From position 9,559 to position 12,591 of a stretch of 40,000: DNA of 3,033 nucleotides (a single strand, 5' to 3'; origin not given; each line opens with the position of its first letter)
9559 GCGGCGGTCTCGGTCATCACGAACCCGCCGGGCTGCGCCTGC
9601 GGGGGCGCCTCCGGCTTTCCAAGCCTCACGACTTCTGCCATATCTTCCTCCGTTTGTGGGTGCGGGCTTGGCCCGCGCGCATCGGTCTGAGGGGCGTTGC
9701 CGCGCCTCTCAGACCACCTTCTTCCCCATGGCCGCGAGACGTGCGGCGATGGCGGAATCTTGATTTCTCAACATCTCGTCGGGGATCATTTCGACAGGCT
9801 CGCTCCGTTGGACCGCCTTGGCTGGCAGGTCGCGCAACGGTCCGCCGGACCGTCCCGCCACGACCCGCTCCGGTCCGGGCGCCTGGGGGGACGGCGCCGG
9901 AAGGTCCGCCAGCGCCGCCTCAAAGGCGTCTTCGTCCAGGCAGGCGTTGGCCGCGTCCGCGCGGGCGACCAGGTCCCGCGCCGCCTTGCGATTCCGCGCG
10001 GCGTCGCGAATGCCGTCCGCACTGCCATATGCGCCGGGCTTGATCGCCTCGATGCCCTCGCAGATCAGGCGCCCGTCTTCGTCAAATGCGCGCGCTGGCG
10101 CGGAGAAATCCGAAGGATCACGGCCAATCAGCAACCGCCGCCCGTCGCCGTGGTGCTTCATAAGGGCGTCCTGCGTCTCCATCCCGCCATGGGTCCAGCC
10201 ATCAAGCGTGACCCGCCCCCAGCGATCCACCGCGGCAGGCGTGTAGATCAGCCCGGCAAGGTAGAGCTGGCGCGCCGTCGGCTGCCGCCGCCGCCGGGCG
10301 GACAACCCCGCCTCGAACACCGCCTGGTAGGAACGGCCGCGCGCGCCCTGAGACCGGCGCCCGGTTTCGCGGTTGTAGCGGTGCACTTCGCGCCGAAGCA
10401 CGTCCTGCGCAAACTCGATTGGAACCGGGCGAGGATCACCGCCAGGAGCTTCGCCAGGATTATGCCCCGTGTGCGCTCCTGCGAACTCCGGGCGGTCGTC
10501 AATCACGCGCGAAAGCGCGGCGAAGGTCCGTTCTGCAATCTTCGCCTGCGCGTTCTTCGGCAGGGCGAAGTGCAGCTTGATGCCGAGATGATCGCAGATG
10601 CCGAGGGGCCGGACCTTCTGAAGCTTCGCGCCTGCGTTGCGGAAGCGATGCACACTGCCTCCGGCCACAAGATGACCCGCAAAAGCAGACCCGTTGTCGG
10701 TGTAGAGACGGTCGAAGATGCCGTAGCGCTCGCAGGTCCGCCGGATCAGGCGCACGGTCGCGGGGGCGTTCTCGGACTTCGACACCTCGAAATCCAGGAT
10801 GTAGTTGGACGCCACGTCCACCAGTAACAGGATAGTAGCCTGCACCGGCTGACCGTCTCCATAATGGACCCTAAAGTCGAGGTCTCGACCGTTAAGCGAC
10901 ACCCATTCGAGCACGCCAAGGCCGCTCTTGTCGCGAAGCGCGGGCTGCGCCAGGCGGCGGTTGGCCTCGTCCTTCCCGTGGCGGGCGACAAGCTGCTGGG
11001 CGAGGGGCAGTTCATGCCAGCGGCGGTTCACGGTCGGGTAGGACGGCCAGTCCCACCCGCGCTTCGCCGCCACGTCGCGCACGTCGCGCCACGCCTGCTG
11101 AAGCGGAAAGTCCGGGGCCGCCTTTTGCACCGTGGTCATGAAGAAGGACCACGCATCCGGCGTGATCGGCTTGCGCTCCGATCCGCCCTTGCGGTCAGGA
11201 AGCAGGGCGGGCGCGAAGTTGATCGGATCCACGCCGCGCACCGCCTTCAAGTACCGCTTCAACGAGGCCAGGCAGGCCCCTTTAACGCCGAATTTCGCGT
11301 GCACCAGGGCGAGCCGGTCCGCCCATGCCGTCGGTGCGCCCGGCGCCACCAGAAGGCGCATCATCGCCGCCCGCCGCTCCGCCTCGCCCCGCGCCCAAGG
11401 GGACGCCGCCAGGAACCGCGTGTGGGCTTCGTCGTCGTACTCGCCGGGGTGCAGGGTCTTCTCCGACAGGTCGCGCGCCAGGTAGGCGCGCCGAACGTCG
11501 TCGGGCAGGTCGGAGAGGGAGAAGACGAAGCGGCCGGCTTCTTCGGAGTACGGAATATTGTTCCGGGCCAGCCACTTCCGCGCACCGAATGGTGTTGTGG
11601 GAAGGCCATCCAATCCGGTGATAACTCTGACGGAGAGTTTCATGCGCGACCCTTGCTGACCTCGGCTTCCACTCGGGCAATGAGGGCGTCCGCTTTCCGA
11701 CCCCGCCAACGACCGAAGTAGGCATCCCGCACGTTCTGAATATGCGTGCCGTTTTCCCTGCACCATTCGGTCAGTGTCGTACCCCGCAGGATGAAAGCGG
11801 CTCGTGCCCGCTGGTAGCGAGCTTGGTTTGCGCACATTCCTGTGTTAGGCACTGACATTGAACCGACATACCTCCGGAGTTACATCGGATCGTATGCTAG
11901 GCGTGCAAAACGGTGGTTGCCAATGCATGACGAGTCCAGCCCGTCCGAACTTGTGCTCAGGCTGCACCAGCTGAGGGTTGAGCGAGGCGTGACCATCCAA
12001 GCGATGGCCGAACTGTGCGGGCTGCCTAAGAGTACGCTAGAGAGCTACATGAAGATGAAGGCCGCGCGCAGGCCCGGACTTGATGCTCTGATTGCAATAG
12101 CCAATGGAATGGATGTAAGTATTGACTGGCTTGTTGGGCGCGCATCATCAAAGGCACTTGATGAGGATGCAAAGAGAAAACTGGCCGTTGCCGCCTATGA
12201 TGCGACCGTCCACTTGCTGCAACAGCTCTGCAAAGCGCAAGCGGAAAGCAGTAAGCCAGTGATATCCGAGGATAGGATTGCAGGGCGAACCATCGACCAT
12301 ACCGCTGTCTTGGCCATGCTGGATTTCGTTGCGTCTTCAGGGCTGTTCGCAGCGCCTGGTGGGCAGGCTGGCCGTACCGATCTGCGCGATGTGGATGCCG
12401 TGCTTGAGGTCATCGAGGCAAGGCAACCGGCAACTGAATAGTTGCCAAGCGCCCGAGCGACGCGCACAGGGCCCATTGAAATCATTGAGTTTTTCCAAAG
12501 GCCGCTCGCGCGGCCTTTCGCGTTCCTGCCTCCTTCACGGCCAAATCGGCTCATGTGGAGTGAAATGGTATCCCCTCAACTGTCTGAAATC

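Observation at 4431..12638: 8.2-kb Mu-like transposable element with a full early module but only capsid and protease/scaffold late genes: candidate natural mini-Mu or capsid-encoding transposable-phage satellite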

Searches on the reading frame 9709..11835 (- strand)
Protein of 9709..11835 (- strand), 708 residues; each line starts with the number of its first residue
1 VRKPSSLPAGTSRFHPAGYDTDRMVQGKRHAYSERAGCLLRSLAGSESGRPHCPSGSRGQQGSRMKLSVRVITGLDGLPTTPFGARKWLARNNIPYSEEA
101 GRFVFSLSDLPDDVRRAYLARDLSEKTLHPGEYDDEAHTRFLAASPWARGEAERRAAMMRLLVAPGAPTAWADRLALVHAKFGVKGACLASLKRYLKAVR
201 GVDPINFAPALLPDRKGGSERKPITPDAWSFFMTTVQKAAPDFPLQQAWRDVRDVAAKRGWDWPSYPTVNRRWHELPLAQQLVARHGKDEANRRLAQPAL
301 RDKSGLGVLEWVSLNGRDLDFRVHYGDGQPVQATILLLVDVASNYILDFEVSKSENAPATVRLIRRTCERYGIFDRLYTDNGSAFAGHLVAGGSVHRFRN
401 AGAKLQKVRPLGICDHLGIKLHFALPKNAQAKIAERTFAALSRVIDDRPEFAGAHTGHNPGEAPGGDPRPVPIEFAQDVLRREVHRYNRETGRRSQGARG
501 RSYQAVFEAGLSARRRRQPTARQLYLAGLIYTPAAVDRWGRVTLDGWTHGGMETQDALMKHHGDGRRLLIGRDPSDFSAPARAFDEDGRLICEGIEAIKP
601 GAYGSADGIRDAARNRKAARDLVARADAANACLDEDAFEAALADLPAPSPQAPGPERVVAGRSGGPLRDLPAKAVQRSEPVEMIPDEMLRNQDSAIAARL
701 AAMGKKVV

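Call 5: search_protein_families(library=pfam, proteins=[window:9709-11835:-], max_evalue=0.01)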
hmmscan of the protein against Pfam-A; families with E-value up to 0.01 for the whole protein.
window:9709-11835:- (708 aa): 3 families
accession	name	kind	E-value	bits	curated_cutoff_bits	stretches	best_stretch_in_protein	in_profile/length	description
PF02914.21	DDE_2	-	1.2e-15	58.4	23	1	306-509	4-218/221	Bacteriophage Mu transposase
PF09039.17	HTH_Tnp_Mu_2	-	2.7e-08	34.3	20.5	1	198-294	3-102/109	Mu DNA binding, I gamma subdomain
PF00665.32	rve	-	6.2e-06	26.8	32.6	1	332-424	23-97/102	Integrase core domain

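Call 6: search_protein_families(library=phrogs, proteins=[window:9709-11835:-], max_evalue=0.01)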
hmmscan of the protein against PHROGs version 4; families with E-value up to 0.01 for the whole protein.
window:9709-11835:- (708 aa): 6 families
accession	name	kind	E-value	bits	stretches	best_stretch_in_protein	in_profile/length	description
phrog_310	-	integration and excision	4.2e-77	261.5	1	65-657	8-608/696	transposase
phrog_14727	-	unknown function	1.1e-30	107.8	1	105-460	47-409/409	-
phrog_15639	-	unknown function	3.8e-21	76.6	1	392-620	1-222/301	-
phrog_8463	-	integration and excision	1.7e-05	25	1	333-387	161-215/380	transposase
phrog_956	-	integration and excision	7.6e-05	22.9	1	333-428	62-139/436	transposase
phrog_157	-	integration and excision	0.0019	18.2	1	338-388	354-405/580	transposase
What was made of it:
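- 9709..11643 (-): MuA-like DDE transposase (644 aa). The Asn251 codon AAC at 10893-10891 replaces the first catalytic Asp. Calls 5 and 6.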

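Call 45: search_dna_similar(query=window:9709-11643:-, collection=phages, mode=protein, max_rows=15)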
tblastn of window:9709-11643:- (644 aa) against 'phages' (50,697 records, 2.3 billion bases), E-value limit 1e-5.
Records with a match: 106; places in all: 106; records where one place covers at least 80% of the query: 22.
Best place of each record, by identity: <60% 106.
By first word of the organism name: Pseudomonas 62; Vibrio 12; Escherichia 8; Bacillus 3; Bacteriophage 3; Yersinia 2; Ochrobactrum 2; Shigella 2; Sinorhizobium 2; Rhodovulum 2; and 8 more.
By host as written in the record: - 28; Pseudomonas aeruginosa PA14 20; Vibrio sp. 9; Pseudomonas aeruginosa 6; Escherichia coli 3; Bacillus alcalophilus CGMCC 1.3604 3; Vibrio splendidus 12B12 2; Yersinia pestis EV76-CN 2; and 26 more.
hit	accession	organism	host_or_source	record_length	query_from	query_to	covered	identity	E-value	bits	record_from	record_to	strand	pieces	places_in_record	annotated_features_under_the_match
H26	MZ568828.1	Shewanella phage vB_SspM_MuM16-2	Shewanella sp. M16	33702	2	540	84%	28.5%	7e-38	157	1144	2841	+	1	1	DDE transposase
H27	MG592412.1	Vibrio phage 1.028.O._10N.286.45.B6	Vibrio sp.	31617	5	540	83%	27.0%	8e-38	157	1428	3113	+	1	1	coil containing protein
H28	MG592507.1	Vibrio phage 1.136.O._10N.261.45.E11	Vibrio sp.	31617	5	540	83%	27.0%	8e-38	157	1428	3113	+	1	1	virion morphogensis protein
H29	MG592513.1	Vibrio phage 1.142.O._10N.261.49.E11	Vibrio sp.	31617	5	540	83%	27.0%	8e-38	157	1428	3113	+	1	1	coil containing protein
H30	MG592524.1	Vibrio phage 1.156.O._10N.261.45.A6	Vibrio sp.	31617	5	540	83%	27.0%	8e-38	157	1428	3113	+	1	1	coil containing protein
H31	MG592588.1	Vibrio phage 1.217.O._10N.261.45.A1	Vibrio sp.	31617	5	540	83%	27.0%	8e-38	157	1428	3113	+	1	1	coil containing protein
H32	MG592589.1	Vibrio phage 1.219.O._10N.261.45.E2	Vibrio sp.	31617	5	540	83%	27.0%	8e-38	157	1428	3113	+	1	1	coil containing protein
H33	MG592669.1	Vibrio phage 2.159.A._10N.261.46.F12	Vibrio sp.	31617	5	540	83%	27.0%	8e-38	157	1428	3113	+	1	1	coil containing protein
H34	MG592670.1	Vibrio phage 2.159.B._10N.261.46.F12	Vibrio sp.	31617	5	540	83%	27.0%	8e-38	157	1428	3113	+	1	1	coil containing protein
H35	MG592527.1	Vibrio phage 1.159.O._10N.261.46.F12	Vibrio sp.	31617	5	540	83%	27.0%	9e-38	157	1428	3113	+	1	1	coil containing protein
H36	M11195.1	Escherichia phage Mu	-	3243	3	542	84%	25.6%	7e-25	115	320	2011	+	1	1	transposase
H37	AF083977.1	Escherichia phage Mu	Escherichia sp.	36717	3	542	84%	25.6%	1e-24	115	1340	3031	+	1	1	transposase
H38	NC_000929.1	Escherichia phage Mu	Escherichia coli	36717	3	542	84%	25.6%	1e-24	115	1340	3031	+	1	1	Mu transposase C-terminal domain-containing protein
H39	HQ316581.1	Vibrio phage martha 12B12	Vibrio splendidus 12B12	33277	3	540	84%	25.7%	5e-38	157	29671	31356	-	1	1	transposase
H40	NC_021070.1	Vibrio phage martha 12B12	Vibrio splendidus 12B12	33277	3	540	84%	25.7%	5e-38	157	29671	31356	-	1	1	Mu transposase C-terminal domain-containing protein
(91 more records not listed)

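Call 47: find_related_loci(query=window:9709-11643:-, collection=viral_contigs, flank=10000)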
Query window:9709-11643:- (644 aa) in viral_contigs; peptide patterns used: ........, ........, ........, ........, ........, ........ (x = any residue, [..] = any of these).
2 stretches matched a pattern, but none encodes a relative of the query by tblastn (E <= 1e-3).

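Call 99: find_related_loci(query=A6, collection=metagenome_contigs, flank=10000)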
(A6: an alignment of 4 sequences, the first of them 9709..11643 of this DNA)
Query A6 (644 aa) in metagenome_contigs; peptide patterns used: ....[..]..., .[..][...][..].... (x = any residue, [..] = any of these).
248 stretches matched a pattern; 40 encode a relative of the query (tblastn E <= 1e-3); 40 distinct loci.
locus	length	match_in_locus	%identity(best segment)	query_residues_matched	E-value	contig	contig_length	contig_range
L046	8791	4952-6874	57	1-641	0e+0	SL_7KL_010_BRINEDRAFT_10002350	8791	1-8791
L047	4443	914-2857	55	1-643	0e+0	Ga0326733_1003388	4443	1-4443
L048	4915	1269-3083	56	1-604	0e+0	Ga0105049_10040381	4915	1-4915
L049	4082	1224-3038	56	1-604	0e+0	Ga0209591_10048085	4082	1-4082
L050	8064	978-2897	57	3-641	0e+0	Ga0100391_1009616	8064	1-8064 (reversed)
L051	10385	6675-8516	55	5-615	0e+0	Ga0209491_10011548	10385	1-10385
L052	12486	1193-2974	57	41-633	0e+0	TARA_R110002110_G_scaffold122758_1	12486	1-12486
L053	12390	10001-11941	54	3-635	0e+0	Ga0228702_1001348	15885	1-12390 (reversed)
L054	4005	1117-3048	52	4-641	0e+0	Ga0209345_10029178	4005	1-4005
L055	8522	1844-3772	51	3-641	0e+0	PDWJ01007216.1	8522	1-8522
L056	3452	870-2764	58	1-633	0e+0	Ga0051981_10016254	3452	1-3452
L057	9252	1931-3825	58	1-633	0e+0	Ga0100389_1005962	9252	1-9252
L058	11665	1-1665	59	88-641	0e+0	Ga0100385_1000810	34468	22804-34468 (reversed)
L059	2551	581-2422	54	3-616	0e+0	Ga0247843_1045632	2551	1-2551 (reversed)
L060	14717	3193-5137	56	3-641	0e+0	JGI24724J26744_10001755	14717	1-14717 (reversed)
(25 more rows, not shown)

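Call 105: search_protein_families(library=ncbifam, proteins=[window:9709-11643:-], max_evalue=0.001)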
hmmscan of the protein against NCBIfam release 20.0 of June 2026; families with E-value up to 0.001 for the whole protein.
window:9709-11643:- (644 aa): 2 families
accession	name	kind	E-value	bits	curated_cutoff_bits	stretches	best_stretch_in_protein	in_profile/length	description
NF033577.2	transpos_IS481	equivalog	4e-08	33.1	224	1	200-374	93-236/284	IS481 family transposase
NF033594.2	transpos_ISNCY_2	equivalog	2.4e-06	27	250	1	268-374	146-243/368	ISNCY family transposase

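Call 117: find_related_loci(query=A6, collection=viral_contigs, flank=10000)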
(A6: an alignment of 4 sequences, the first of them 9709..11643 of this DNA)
Query A6 (644 aa) in viral_contigs; peptide patterns used: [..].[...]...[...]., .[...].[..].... (x = any residue, [..] = any of these).
61 stretches matched a pattern; 2 encode a relative of the query (tblastn E <= 1e-3); 2 distinct loci.
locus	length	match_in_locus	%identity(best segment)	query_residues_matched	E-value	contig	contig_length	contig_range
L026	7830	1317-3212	56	1-633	0e+0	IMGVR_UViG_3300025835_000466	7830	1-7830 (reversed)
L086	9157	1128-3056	56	3-641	0e+0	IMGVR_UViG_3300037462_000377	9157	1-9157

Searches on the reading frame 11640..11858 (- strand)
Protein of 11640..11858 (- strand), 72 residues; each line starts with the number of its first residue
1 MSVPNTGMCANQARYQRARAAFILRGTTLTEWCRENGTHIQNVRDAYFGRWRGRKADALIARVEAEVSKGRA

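Call 5: search_protein_families(library=pfam, proteins=[window:11640-11858:-], max_evalue=0.01)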
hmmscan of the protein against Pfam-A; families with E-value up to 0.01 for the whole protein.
window:11640-11858:- (72 aa): 0 families

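Call 6: search_protein_families(library=phrogs, proteins=[window:11640-11858:-], max_evalue=0.01)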
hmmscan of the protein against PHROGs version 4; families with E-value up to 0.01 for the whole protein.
window:11640-11858:- (72 aa): 3 families
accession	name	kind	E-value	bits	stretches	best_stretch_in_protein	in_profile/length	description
phrog_15281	-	unknown function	4.1e-12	46.8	1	13-66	15-68/78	-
phrog_4936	-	transcription regulation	0.00019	22.4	1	8-61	192-247/257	transcriptional regulator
phrog_925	-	DNA, RNA and nucleotide metabolism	0.0003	21.5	1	16-55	7-46/67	HTH DNA binding protein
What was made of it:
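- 11640..11858 (-): Ner-like small HTH regulator (72 aa). phrog_15281, E 4e-12 (call 6).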

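Call 104: search_protein_families(library=padloc, proteins=[window:11640-11858:-], max_evalue=0.001)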
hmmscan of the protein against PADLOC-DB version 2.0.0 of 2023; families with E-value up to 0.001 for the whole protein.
window:11640-11858:- (72 aa): 0 families

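Call 105: search_protein_families(library=ncbifam, proteins=[window:11640-11858:-], max_evalue=0.001)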
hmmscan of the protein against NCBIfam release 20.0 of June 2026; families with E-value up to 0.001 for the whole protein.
window:11640-11858:- (72 aa): 1 family
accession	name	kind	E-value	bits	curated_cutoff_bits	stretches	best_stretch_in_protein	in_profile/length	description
TIGR04111.1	BcepMu_gp16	hypoth_equivalog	0.00014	21.7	34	1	16-50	3-37/55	phage-associated protein, BcepMu gp16 family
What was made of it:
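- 11640..11858 (-): Weak BcepMu gp16 family match (call 105).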

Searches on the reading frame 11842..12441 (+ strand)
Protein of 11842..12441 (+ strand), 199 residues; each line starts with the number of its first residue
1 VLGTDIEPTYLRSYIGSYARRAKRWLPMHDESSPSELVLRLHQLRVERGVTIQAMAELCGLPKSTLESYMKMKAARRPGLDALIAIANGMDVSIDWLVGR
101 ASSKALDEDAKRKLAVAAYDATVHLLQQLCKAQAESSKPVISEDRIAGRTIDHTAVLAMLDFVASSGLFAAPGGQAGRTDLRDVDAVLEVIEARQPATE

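Call 14: search_protein_families(library=pfam, proteins=[window:11842-12441:+], max_evalue=0.01)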
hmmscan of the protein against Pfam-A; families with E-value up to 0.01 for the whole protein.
window:11842-12441:+ (199 aa): 5 families
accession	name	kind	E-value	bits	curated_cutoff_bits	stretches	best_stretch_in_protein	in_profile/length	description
PF01381.28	HTH_3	-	1.7e-08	34.8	23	1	41-97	1-55/55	Helix-turn-helix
PF13560.12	HTH_31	-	8.5e-08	32.8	27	1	36-93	1-57/64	Helix-turn-helix domain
PF13443.12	HTH_26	-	0.00011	22.8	22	1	40-94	1-54/63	Cro/C1-type HTH DNA-binding domain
PF13413.12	HTH_25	-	0.0011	19.2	24.6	0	40-67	1-28/62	Helix-turn-helix domain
PF07022.19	Phage_CI_repr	-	0.0096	16.7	22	0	53-99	16-59/65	Bacteriophage CI repressor helix-turn-helix domain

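Call 44: search_protein_families(library=phrogs, proteins=[window:11842-12441:+], max_evalue=0.01)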
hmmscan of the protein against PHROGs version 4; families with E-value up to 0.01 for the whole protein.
window:11842-12441:+ (199 aa): 9 families
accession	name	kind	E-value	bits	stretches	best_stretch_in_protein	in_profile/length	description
phrog_8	-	transcription regulation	7.9e-14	52.8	1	27-131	67-150/346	transcriptional regulator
phrog_4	-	transcription regulation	7.1e-10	39.4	1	33-134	129-205/400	transcriptional repressor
phrog_3037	-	transcription regulation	2.8e-08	34.8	1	40-111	21-88/189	transcriptional repressor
phrog_2328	-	transcription regulation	4.2e-08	34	1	30-99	9-76/128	transcriptional repressor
phrog_3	-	transcription regulation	1e-06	29.8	1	35-113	87-164/430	transcriptional repressor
phrog_3557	-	transcription regulation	1.4e-05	26.3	1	46-122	22-96/142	transcriptional regulator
phrog_2339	-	DNA, RNA and nucleotide metabolism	0.0003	21.7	1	35-103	24-91/98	HTH DNA binding protein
phrog_2967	-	transcription regulation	0.00057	20.5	1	35-135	9-103/225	transcriptional regulator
phrog_1373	-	transcription regulation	0.0032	18.5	1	34-147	61-157/166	transcriptional regulator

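Call 104: search_protein_families(library=padloc, proteins=[window:11842-12441:+], max_evalue=0.001)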
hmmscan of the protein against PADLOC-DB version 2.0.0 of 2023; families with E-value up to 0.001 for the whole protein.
window:11842-12441:+ (199 aa): 3 families
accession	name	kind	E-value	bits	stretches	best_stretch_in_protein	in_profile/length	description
PDLC04142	capH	-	7.7e-08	31.3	1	40-108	10-74/103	capH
PDLC02926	HTH_VI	-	8.6e-06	23.9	1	41-128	6-90/92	-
PDLC03951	RmrA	-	0.00076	16.5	1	40-107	12-77/400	-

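Call 105: search_protein_families(library=ncbifam, proteins=[window:11842-12441:+], max_evalue=0.001)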
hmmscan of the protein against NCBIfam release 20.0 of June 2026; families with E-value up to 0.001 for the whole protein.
window:11842-12441:+ (199 aa): 1 family
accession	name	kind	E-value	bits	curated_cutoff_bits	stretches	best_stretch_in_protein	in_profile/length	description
NF041951.1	phage_RstR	subfamily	6.9e-11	42.4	80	1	39-113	5-77/108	RstR family transcriptional repressor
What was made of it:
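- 11842..12441 (+): c-like repressor (HTH_3), transcribed divergently. Calls 14, 44 and 105.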
